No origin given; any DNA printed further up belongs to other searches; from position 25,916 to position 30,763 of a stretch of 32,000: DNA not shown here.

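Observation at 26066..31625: Candidate defence module: giant SF1 helicase-nuclease followed by a NYN-LOTUS RNase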

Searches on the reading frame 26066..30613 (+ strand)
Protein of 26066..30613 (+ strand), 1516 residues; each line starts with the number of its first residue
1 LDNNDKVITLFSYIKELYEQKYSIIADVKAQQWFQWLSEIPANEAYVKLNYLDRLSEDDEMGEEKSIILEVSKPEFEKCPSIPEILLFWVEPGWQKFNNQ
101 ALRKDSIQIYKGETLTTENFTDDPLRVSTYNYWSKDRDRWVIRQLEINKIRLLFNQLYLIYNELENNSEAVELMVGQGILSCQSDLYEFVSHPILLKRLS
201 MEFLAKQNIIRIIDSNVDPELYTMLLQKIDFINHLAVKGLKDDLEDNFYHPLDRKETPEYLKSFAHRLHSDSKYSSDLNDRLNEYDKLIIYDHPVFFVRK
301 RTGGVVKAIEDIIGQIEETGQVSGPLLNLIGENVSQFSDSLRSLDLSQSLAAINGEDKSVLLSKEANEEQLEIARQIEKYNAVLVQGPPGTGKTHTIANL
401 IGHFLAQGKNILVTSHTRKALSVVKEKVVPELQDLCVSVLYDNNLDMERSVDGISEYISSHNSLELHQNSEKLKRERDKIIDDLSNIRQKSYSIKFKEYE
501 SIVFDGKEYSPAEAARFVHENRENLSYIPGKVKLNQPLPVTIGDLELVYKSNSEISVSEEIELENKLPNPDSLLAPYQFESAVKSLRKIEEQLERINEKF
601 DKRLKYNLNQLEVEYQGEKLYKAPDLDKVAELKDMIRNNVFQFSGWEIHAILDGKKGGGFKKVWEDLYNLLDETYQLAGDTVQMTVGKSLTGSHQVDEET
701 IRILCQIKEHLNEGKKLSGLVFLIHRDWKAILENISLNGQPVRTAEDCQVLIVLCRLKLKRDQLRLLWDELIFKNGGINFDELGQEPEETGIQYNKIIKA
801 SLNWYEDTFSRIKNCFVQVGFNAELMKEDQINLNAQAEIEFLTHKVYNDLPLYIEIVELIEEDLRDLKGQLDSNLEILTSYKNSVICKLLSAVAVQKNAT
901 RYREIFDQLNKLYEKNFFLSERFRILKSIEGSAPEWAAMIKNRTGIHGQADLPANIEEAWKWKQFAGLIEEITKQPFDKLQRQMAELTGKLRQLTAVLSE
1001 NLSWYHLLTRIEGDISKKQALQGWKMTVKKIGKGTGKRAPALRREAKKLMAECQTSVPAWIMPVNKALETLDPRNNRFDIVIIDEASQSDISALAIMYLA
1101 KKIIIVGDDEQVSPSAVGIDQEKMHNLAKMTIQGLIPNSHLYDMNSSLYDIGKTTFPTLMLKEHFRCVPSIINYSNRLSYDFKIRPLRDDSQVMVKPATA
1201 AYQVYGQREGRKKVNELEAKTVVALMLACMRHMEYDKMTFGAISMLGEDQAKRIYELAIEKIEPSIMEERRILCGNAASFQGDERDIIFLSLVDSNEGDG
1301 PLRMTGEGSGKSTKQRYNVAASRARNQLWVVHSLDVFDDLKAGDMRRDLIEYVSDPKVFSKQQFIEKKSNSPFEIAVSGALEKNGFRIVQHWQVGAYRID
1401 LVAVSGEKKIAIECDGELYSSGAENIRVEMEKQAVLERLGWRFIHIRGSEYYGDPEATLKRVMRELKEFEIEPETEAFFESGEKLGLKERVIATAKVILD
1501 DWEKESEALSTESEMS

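Call 3: search_protein_families(library=pfam, proteins=[window:26066-30613:+], max_evalue=0.1)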
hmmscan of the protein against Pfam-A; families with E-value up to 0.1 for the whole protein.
window:26066-30613:+ (1516 aa): 23 families
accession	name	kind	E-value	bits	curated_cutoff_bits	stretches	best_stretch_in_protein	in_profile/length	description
PF18741.7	MTES_1575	-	2.1e-26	92.3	38.2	1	1373-1466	1-96/96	REase_MTES_1575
PF13086.12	AAA_11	-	5.9e-19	69.3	27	2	367-508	3-147/257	AAA domain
PF13087.12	AAA_12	-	1.3e-12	48.1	27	1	1157-1331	16-191/195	AAA domain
PF13245.12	AAA_19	-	3.4e-12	47.1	25.1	1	371-451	2-65/134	AAA domain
PF13604.12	AAA_30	-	4.2e-11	43.4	27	1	366-427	2-65/191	AAA domain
PF00580.27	UvrD-helicase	-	3.5e-10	40.5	23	1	367-473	2-89/271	UvrD/REP helicase N-terminal domain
PF20720.3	nSTAND3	-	2.7e-06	27.6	27.2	1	373-429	10-68/155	Novel STAND NTPase 3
PF04851.21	ResIII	-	1.9e-05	25.1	22.5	1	369-432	7-77/164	Type III restriction enzyme, res subunit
PF01443.25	Viral_helicase1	-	5.3e-05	23.6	21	1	1073-1113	55-98/228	Viral superfamily 1 RNA helicase core domain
PF05127.21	NAT10_TcmA_helicase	-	7.7e-05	23.1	22.7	1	385-448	2-58/176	RNA cytidine acetyltransferase NAT10/TcmA, helicase domain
PF04480.18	DUF559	-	0.00034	20.9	20.6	1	1384-1466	31-108/109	Protein of unknown function (DUF559)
PF13191.12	AAA_16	-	0.0043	18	32.6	1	379-410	24-53/167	AAA ATPase domain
PF09848.15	SLFN-g3_helicase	-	0.0059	16.4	24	0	382-428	3-51/354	Schlafen group 3, DNA/RNA helicase domain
PF11348.13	DUF3150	-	0.012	15.4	24.9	0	584-724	88-217/257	Protein of unknown function (DUF3150)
PF16528.11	Exo84_C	-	0.015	15.5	32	1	571-625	11-67/205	Exocyst component 84 C-terminal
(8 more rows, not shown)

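Call 4: search_protein_families(library=padloc, proteins=[window:26066-30613:+], max_evalue=0.1)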
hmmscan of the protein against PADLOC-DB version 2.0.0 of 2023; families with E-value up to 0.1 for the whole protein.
window:26066-30613:+ (1516 aa): 16 families
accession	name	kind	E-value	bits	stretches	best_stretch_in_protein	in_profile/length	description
PDLC05009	PDC-S37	-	1e-59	200.5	2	1071-1481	931-1352/1550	-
PDLC02194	Hhe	-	5e-36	121.4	2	1056-1473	1359-1788/1911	-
PDLC03924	MkoC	-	1e-35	121.2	2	1072-1365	665-976/1136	-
PDLC03920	MkoA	-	4.3e-33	112.7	2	1067-1353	781-1097/1112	-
PDLC03921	MkoA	-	6.9e-29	98.2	2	1074-1368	1293-1601/1607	-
PDLC04140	mad8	-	4.6e-09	34.2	1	373-517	20-141/314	mads_8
PDLC05064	PDC-S68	-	9.3e-09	31.5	2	345-463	665-768/1273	-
PDLC03802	RTasHel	-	1.6e-07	28.5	1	363-428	3-69/675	DRT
PDLC00123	GajB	-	6.6e-06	23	1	1152-1182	232-262/540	UrvD helicase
PDLC04173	GajB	-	0.00022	18.3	1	376-427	5-55/471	-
PDLC04472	PDC-M16A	-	0.00052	16.4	1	378-431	238-291/930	-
PDLC02895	DpdJ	-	0.0012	13.7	0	375-429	56-116/2112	DpdJ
PDLC05065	PDC-S68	-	0.0021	13.9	1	347-421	587-661/1221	-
PDLC04476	PDC-M16A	-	0.0034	13.8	1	380-433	25-74/691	-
PDLC01439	typeIV_DinG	-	0.01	12.5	1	368-434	18-85/575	CAS-IV-A; associated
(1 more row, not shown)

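Call 5: search_protein_families(library=ncbifam, proteins=[window:26066-30613:+], max_evalue=0.1)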
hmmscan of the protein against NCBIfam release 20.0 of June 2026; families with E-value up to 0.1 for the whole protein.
window:26066-30613:+ (1516 aa): 10 families
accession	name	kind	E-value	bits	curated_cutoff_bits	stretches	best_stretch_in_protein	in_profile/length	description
NF058533.1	antiphage_ProA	equivalog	1.8e-57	194.8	1500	2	1071-1477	1297-1714/1903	anti-phage protein ProA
NF042953.1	Hhe_antiphage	equivalog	2.9e-40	137.7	2000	2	1053-1477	1257-1691/1797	DUF4011 domain-containing anti-phage protein Hhe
TIGR00376.1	TIGR00376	hypoth_equivalog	5.5e-22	78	348.9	2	1035-1355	324-629/639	IGHMBP2 family helicase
NF040671.1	PLuB_AAA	exception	7e-22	76.7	999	2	1076-1336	961-1234/1256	PLuB system helicase-like protein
TIGR01447.1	recD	equivalog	3.7e-10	39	310.15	2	363-441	144-227/597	exodeoxyribonuclease V subunit alpha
TIGR01448.2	helicase_RecD2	equivalog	1.1e-06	27.1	500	1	365-420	316-371/713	SF1B family DNA helicase RecD2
NF038214.1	IS21_help_AAA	equivalog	0.00021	21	200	1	366-415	76-125/232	IS21-like element helper ATPase IstB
TIGR00064.1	ftsY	equivalog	0.002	17.4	260.7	1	365-414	64-113/279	signal recognition particle-docking protein FtsY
NF008127.0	PRK10875.1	equivalog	0.012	14.1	671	0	383-428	174-223/619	exodeoxyribonuclease V subunit alpha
TIGR03499.1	FlhF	equivalog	0.039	13.9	174.15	0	377-409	195-228/286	flagellar biosynthesis GTPase FlhF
